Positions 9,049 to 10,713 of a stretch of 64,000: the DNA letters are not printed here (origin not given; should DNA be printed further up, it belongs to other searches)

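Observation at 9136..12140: Slam-like translocon next to a TbpB/fHbp-like surface lipoprotein in a reduced alphaproteobacterial background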

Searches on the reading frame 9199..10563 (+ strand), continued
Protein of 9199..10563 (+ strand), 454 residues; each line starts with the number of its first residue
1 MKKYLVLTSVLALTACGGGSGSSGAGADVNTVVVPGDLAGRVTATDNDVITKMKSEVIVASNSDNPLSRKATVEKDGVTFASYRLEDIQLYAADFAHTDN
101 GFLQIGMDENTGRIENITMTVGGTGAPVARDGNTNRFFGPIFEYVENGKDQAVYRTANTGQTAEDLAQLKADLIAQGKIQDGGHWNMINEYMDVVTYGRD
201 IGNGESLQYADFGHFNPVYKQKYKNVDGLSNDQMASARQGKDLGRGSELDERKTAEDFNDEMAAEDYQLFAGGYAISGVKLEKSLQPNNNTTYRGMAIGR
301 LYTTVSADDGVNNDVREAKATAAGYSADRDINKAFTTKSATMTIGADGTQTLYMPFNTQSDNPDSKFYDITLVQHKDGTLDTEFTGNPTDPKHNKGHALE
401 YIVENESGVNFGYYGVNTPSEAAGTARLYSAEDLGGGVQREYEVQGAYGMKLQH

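Call 47: search_protein_families(library=pfam, alignment_id=A1, max_evalue=10)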
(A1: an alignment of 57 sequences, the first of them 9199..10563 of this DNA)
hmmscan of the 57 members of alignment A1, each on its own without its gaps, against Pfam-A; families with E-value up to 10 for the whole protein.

A. member 1, window:9199-10563:+ (454 aa): 0 families

B. families by the number of members that match (of 57 scanned): 25 families
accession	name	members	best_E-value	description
PF08139.17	LPAM_1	3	0.44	Prokaryotic membrane lipoprotein lipid attachment site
PF05387.16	Chorion_3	2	0.026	Chorion family 3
PF20898.2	P_T4SS_TraN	2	0.18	P-type Type IV secretion system, TraN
PF12393.13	Dr_adhesin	2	0.19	Dr family adhesin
PF05031.18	NEAT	1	0.0027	Iron Transport-associated domain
PF18510.6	NUC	1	0.014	Nuclease domain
PF03351.22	DOMON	1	0.022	DOMON domain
PF07490.16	Tir_receptor_N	1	0.045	Translocated intimin receptor (Tir) N-terminus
PF16383.10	DUF4992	1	0.12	Domain of unknown function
PF03752.18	ALF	1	0.13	Short repeats of unknown function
PF08544.19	GHMP_kinases_C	1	0.13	GHMP kinases C terminal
PF18342.7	LytB_SH3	1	0.16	Endo-beta-N-acetylglucosaminidase LytB SH3 domain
PF04732.19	Filament_head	1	0.17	Intermediate filament head (DNA binding) region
PF06480.20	FtsH_ext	1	0.22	FtsH Extracellular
PF19708.4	DUF6205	1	0.26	Family of unknown function (DUF6205)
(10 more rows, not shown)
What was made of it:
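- On Pfam TbpB_B_D (PF01298) / FHBP_C (PF08794) barrel families: 0 of 57 relatives hit either family at E <= 10 (call 47).
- Tried and rejected: NEAT (E 0.0027) and DOMON (E 0.022) appeared in single members (call 47).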

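Call 49: find_encoding_contigs(protein=P0152, flank=5000, max_places=3)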
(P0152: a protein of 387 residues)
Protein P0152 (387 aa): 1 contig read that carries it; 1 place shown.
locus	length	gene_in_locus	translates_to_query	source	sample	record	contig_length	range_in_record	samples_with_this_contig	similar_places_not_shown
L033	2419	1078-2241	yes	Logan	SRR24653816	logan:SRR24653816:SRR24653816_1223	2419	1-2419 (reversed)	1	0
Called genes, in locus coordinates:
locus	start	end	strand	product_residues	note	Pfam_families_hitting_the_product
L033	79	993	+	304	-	PF01699:Na_Ca_ex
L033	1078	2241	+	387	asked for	-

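Call 73: find_encoding_contigs(protein=P0001, flank=3000, max_places=4)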
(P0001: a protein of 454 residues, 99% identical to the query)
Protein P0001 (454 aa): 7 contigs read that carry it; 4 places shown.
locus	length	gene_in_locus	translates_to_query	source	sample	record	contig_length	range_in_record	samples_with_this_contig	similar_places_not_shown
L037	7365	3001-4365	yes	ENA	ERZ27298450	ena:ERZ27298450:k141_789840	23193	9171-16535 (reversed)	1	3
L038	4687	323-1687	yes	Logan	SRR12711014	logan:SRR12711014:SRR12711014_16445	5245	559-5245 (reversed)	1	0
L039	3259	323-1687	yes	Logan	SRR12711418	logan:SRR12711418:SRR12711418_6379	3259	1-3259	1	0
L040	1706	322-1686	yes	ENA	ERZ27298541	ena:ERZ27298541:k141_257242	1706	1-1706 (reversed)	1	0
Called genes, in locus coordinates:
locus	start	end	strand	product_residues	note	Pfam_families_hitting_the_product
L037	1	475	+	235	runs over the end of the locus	PF00902:TatC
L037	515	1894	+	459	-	PF01476:LysM, PF01551:Peptidase_M23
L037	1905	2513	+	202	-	PF13673:Acetyltransf_10 (weak), PF00583:Acetyltransf_1, PF13508:Acetyltransf_7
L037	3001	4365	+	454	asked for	-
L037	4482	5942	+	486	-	PF12895:ANAPC3 (faint), PF14559:TPR_19 (faint), PF07719:TPR_2 (faint), PF13181:TPR_8 (faint), PF24575:TPR_Slam, PF13428:TPR_14 (weak), PF04575:SlipAM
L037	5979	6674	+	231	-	PF01026:TatD_DNase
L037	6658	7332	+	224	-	PF00899:ThiF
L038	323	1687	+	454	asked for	-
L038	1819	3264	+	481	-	PF12895:ANAPC3 (faint), PF07719:TPR_2 (faint), PF13181:TPR_8 (faint), PF14559:TPR_19 (faint), PF24575:TPR_Slam, PF13428:TPR_14 (weak), PF04575:SlipAM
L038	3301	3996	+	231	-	PF01026:TatD_DNase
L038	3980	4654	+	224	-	PF00899:ThiF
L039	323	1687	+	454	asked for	-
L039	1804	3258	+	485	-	?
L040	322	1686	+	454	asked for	-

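Call 80: list_cluster_members(proteins=[L004:1768-4323:-, L004:9444-10676:+, L004:13730-15349:+, L004:15433-16860:-, P0055])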
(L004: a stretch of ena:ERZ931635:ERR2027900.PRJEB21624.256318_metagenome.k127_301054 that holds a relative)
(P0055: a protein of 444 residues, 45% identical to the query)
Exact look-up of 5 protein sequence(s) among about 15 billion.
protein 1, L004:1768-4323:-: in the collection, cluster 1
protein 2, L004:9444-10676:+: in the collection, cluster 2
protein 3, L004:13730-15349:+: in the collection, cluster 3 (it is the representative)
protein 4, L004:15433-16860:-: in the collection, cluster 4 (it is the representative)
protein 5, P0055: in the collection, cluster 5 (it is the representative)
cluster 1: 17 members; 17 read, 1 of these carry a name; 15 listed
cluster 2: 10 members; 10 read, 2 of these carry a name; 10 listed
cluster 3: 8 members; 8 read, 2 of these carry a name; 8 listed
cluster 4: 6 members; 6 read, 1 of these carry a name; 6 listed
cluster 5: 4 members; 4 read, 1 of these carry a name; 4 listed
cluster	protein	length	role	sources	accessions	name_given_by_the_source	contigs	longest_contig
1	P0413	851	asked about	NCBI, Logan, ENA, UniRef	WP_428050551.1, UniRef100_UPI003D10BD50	alpha-glucan family phosphorylase [Candidatus Avelusimicrobium caledoniensis] | alpha-glucan family phosphorylase n=1 Tax=Candidatus Avelusimicrobium caledoniensis ...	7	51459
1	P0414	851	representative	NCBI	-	-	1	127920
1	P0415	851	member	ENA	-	-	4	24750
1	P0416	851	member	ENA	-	-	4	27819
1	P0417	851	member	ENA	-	-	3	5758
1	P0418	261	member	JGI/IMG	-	-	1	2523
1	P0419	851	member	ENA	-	-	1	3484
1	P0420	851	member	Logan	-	-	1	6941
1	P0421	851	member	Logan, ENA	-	-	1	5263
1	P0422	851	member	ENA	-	-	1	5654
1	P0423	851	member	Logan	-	-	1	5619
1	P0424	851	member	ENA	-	-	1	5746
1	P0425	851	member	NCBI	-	-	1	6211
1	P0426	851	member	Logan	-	-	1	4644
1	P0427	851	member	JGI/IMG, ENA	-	-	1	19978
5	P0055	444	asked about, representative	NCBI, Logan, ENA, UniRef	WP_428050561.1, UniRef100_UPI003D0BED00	hypothetical protein [Candidatus Avelusimicrobium caledoniensis] | hypothetical protein n=1 Tax=Candidatus Avelusimicrobium caledoniensis TaxID=3416220 ...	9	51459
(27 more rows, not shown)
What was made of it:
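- Tried and rejected: RefSeq assigns their neighbours to Candidatus Avelusimicrobium (call 80).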

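Call 82: search_protein_families(library=pfam, proteins=[P0030, P0031, P0039, P0050, P0075, P0088, P0098, P0105, P0106, P0108], max_evalue=0.1)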
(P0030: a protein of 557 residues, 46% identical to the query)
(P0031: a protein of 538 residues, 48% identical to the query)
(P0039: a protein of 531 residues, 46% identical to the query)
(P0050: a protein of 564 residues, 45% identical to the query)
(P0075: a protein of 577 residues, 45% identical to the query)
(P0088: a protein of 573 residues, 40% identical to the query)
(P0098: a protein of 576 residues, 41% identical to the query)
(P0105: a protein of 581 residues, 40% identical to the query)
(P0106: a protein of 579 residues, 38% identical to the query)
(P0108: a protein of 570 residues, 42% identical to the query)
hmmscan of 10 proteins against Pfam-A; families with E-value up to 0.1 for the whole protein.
P0030 (557 aa): 1 family
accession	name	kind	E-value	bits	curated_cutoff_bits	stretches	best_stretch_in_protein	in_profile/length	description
PF07490.16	Tir_receptor_N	-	0.045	14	25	0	155-222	103-168/269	Translocated intimin receptor (Tir) N-terminus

P0031 (538 aa): 0 families

P0039 (531 aa): 1 family
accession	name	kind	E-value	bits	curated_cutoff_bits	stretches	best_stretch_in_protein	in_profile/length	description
PF02545.19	Maf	-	0.085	13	27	0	329-355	130-156/187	Maf-like protein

P0050 (564 aa): 0 families

P0075 (577 aa): 0 families

P0088 (573 aa): 0 families

P0098 (576 aa): 0 families

P0105 (581 aa): 0 families

P0106 (579 aa): 0 families

P0108 (570 aa): 1 family
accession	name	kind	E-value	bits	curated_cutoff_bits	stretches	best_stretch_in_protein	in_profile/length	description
PF03351.22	DOMON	-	0.063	13.9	32.7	0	99-148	16-63/124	DOMON domain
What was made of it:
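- Tried and rejected: They were not reproduced in ten long homologues (call 82), so I dropped them.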

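Call 86: search_protein_families(library=pfam, alignment_id=A5, max_evalue=0.00001)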
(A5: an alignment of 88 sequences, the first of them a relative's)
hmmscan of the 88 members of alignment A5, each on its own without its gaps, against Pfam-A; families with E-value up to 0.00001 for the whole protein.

A. member 1, L013:7415-9802:- (795 aa): 1 family
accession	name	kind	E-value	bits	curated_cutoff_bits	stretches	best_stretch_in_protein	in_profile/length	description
PF03572.23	Peptidase_S41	-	6.3e-16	58.8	24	1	571-742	29-164/165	Peptidase family S41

B. families by the number of members that match (of 88 scanned): 64 families (the first 25 are shown)
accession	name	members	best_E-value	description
PF13505.12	OMP_b-brl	5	4.8e-11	Outer membrane protein beta-barrel domain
PF00478.31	IMPDH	3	5.5e-66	IMP dehydrogenase / GMP reductase domain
PF00902.23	TatC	3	1.1e-62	Sec-independent protein translocase protein (TatC)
PF00899.27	ThiF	3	4.2e-45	ThiF family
PF01026.27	TatD_DNase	3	1.1e-35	TatD related DNase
PF01551.29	Peptidase_M23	3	5.3e-31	Peptidase family M23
PF01476.26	LysM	3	1.3e-30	LysM domain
PF03548.22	LolA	3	3e-24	Outer membrane lipoprotein carrier protein LolA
PF00152.25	tRNA-synt_2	2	2.8e-72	tRNA synthetases class II (D, K and N)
PF03167.25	UDG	2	2.2e-19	Uracil DNA glycosylase superfamily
PF01368.27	DHH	2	4.7e-17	DHH family, N-terminal domain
PF07661.19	MORN_2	2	8e-11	MORN repeat variant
PF02272.25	DHHA1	2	8.3e-11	DHHA1 domain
PF01336.31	tRNA_anti-codon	2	1e-09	OB-fold nucleic acid binding domain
PF07963.17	N_methyl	2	1.4e-08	Prokaryotic N-terminal methylation motif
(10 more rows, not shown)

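Call 98: find_encoding_contigs(protein=P0187, flank=4000, max_places=2)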
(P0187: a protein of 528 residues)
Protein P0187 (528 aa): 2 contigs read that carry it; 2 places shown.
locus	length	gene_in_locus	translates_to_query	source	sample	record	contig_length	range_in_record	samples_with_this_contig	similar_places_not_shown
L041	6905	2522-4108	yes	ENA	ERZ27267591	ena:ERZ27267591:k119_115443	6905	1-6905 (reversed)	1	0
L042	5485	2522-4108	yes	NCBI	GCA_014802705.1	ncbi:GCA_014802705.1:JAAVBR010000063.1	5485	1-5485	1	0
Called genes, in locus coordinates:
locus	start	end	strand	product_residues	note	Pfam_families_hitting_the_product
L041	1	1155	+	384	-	PF13091:PLDc_2, PF00614:PLDc (weak)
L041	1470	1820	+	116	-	-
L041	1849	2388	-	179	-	-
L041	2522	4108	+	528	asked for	-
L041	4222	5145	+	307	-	PF11899:DUF3419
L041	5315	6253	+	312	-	PF00108:Thiolase_N (weak), PF08545:ACP_syn_III, PF08541:ACP_syn_III_C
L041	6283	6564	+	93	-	PF00216:Bac_DNA_binding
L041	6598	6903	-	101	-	?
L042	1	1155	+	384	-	PF13091:PLDc_2, PF00614:PLDc (weak)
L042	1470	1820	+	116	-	-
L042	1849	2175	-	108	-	-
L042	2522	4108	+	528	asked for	-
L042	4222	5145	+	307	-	PF11899:DUF3419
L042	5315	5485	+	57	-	?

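Call 99: find_encoding_contigs(protein=P0219, flank=4000, max_places=2)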
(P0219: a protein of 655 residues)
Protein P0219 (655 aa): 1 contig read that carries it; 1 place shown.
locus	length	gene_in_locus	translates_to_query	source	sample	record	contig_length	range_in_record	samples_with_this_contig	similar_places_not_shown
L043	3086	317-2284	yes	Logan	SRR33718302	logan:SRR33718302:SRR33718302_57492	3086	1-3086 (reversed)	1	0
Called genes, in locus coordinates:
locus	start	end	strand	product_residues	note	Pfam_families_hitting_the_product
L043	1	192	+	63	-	?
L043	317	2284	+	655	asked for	-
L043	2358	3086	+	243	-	?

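Call 100: find_encoding_contigs(protein=P0169, flank=4000, max_places=2)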
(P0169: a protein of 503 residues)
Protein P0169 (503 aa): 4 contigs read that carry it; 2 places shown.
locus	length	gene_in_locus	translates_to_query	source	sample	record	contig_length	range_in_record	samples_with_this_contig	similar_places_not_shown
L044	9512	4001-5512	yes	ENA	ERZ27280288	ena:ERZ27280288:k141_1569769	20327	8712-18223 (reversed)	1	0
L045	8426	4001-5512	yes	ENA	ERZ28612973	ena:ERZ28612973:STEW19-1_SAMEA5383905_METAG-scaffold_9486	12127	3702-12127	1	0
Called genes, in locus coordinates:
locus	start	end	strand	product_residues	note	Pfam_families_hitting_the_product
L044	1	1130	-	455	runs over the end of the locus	PF00289:Biotin_carb_N, PF02222:ATP-grasp, PF02786:CPSase_L_D2, PF07478:Dala_Dala_lig_C, PF02785:Biotin_carb_C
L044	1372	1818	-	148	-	PF00364:Biotin_lipoyl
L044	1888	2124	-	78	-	PF01809:YidD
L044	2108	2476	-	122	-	PF00825:Ribonuclease_P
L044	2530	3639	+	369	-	PF00022:Actin, PF06723:MreB_Mbl, PF00012:HSP70, PF14450:FtsA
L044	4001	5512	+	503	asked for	-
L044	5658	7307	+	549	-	PF00133:tRNA-synt_1, PF09334:tRNA-synt_1g, PF08264:Anticodon_1, PF19303:Anticodon_3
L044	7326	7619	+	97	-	-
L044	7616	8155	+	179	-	PF02677:QueH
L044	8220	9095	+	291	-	PF00698:Acyl_transf_1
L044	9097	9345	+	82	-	-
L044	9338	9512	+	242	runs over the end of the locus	PF00106:adh_short, PF08659:KR, PF01370:Epimerase (faint), PF13561:adh_short_C2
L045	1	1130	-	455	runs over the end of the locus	PF00289:Biotin_carb_N, PF02222:ATP-grasp, PF02786:CPSase_L_D2, PF07478:Dala_Dala_lig_C, PF02785:Biotin_carb_C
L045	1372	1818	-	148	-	PF00364:Biotin_lipoyl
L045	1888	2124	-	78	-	PF01809:YidD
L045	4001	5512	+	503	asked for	-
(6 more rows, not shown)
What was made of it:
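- Orphan paralogues exist here (calls 98, 100).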
